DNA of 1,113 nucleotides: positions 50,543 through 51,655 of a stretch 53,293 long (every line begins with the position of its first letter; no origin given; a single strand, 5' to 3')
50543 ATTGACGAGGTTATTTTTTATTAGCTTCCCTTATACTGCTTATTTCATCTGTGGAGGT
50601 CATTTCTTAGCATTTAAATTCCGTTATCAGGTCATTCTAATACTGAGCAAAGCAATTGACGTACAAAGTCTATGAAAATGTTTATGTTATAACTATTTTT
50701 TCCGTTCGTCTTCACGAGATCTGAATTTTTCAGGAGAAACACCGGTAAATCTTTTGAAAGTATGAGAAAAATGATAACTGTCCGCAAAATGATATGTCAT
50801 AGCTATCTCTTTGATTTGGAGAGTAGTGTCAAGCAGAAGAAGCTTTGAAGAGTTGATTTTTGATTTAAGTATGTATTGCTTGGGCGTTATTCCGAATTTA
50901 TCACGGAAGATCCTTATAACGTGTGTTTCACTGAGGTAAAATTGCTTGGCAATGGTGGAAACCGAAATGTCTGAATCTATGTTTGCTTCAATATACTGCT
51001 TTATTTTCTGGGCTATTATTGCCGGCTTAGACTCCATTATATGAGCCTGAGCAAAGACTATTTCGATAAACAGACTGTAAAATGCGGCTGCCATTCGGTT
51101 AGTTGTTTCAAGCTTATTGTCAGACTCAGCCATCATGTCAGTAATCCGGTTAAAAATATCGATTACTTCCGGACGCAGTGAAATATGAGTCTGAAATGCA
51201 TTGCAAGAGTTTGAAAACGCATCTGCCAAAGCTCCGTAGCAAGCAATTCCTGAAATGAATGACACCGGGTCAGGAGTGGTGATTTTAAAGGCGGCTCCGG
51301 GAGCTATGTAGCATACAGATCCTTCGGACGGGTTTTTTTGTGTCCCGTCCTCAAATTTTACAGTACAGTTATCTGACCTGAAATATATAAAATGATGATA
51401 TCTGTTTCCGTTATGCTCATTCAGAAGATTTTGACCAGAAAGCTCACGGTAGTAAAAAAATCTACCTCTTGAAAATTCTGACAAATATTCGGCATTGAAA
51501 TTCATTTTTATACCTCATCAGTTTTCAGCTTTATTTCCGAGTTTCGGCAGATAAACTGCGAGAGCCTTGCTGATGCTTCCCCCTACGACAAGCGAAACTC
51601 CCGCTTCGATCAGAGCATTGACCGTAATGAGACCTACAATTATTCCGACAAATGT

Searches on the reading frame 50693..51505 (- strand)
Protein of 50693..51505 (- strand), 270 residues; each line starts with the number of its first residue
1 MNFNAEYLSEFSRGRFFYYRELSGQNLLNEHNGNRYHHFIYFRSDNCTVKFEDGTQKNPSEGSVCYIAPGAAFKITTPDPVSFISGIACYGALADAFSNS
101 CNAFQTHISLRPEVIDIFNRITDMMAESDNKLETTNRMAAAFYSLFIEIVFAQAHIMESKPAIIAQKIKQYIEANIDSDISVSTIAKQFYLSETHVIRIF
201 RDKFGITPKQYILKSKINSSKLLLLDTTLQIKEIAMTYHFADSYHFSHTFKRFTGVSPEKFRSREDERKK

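Call 65: search_protein_families(library=ncbifam, proteins=[window:50693-51505:-], max_evalue=0.00001)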
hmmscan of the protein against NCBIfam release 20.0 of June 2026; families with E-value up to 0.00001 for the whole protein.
window:50693-51505:- (270 aa): 25 families
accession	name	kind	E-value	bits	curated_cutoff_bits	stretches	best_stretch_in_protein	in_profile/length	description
TIGR04094.1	adjacent_YSIRK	equivalog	1.5e-26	93.3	200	1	161-262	283-383/383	YSIRK-targeted surface antigen transcriptional regulator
NF007860.0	PRK10572.1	equivalog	1.7e-18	66.5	208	1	111-268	133-288/292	arabinose operon transcriptional regulator AraC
NF007693.0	PRK10371.1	equivalog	1.3e-16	60.7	253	1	165-269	200-304/309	transcriptional regulator MelR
NF010028.0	PRK13503.1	equivalog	6.7e-16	58.5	288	1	104-267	110-275/278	HTH-type transcriptional activator RhaS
NF047455.1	TF_Staph_AryK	equivalog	8.3e-16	57.4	850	1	160-268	154-262/759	transcriptional regulator AryK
NF049932.1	TranspRegBtr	equivalog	9.3e-15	54.1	900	1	121-262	125-263/531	bacillibactin transport transcriptional regulator Btr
NF007243.0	PRK09685.1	equivalog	1.3e-14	54.4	199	1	35-264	71-301/303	transcriptional regulator FeaR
NF006902.0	PRK09393.1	equivalog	2.6e-13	49.9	425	1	156-267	213-324/327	transcriptional regulator FtrA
NF052371.1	TransRegGbdRPseu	equivalog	2.8e-12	46.3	480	1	166-265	228-327/365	choline metabolism transcriptional regulator GbdR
NF047788.1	TransRegPocR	equivalog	4.2e-12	46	500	1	166-268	192-294/296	transcriptional regulator PocR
NF010027.0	PRK13502.1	equivalog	1.1e-11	44.7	384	1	121-263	130-276/282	HTH-type transcriptional activator RhaR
NF010025.2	PRK13500.1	equivalog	1.3e-11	44.6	525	1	120-267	129-280/282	HTH-type transcriptional activator RhaR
TIGR02297.1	HpaA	equivalog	1.3e-11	44.3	274.65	1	154-264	177-287/287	4-hydroxyphenylacetate catabolism regulatory protein HpaA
NF010026.0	PRK13501.1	equivalog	2.7e-11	43.2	363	1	171-264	184-277/290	HTH-type transcriptional activator RhaR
NF033869.1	viru_reg_Rsp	equivalog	1.5e-10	40.2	400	1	117-264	101-248/701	AraC family transcriptional regulator Rsp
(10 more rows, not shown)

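Call 67: find_encoding_contigs(protein=window:50693-51505:-, flank=9000, max_places=8)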
Protein window:50693-51505:- (270 aa): 21 contigs read that carry it; 8 places shown.
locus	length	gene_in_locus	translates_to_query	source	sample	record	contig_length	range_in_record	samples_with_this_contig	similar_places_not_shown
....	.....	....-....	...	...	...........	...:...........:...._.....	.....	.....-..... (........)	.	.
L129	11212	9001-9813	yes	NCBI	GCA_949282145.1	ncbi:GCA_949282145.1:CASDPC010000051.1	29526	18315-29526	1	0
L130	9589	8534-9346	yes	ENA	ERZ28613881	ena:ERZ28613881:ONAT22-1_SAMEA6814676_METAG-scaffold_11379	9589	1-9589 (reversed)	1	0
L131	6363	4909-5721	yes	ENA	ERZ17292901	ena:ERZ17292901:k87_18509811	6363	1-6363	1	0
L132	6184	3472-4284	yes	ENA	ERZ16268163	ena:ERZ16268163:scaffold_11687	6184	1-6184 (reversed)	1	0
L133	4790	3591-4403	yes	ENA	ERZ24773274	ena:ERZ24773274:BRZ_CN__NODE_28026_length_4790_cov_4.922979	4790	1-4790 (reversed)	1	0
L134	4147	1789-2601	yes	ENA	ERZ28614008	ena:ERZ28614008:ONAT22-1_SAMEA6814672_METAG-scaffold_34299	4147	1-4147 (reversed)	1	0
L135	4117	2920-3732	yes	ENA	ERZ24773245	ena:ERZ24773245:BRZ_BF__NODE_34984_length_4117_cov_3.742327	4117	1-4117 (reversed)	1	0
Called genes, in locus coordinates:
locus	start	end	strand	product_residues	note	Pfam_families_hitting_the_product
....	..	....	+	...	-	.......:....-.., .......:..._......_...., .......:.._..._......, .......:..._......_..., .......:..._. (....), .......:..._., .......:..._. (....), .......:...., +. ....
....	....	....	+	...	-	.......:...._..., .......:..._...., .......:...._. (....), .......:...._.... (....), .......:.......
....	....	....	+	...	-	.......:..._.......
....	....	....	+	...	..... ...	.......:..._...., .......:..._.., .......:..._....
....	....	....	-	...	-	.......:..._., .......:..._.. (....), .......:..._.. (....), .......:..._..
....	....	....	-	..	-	-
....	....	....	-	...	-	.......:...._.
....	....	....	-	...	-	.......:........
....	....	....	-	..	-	-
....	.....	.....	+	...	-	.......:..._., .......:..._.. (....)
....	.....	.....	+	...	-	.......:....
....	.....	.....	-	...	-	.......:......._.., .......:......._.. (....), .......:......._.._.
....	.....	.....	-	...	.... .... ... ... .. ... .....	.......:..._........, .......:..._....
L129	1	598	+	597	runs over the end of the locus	PF01336:tRNA_anti-codon, PF00152:tRNA-synt_2, PF01409:tRNA-synt_2d (faint), PF02938:GAD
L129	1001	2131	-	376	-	PF06925:MGDG_synth, PF00534:Glycos_transf_1, PF04101:Glyco_tran_28_C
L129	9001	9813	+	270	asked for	PF00165:HTH_AraC, PF12833:HTH_18, PF00165:HTH_AraC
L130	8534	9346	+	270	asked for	PF00165:HTH_AraC, PF12833:HTH_18, PF00165:HTH_AraC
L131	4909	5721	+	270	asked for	PF00165:HTH_AraC, PF12833:HTH_18, PF00165:HTH_AraC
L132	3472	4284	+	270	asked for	PF00165:HTH_AraC, PF12833:HTH_18, PF00165:HTH_AraC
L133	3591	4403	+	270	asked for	PF00165:HTH_AraC, PF12833:HTH_18, PF00165:HTH_AraC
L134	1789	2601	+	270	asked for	PF00165:HTH_AraC, PF12833:HTH_18, PF00165:HTH_AraC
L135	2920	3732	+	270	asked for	PF00165:HTH_AraC, PF12833:HTH_18, PF00165:HTH_AraC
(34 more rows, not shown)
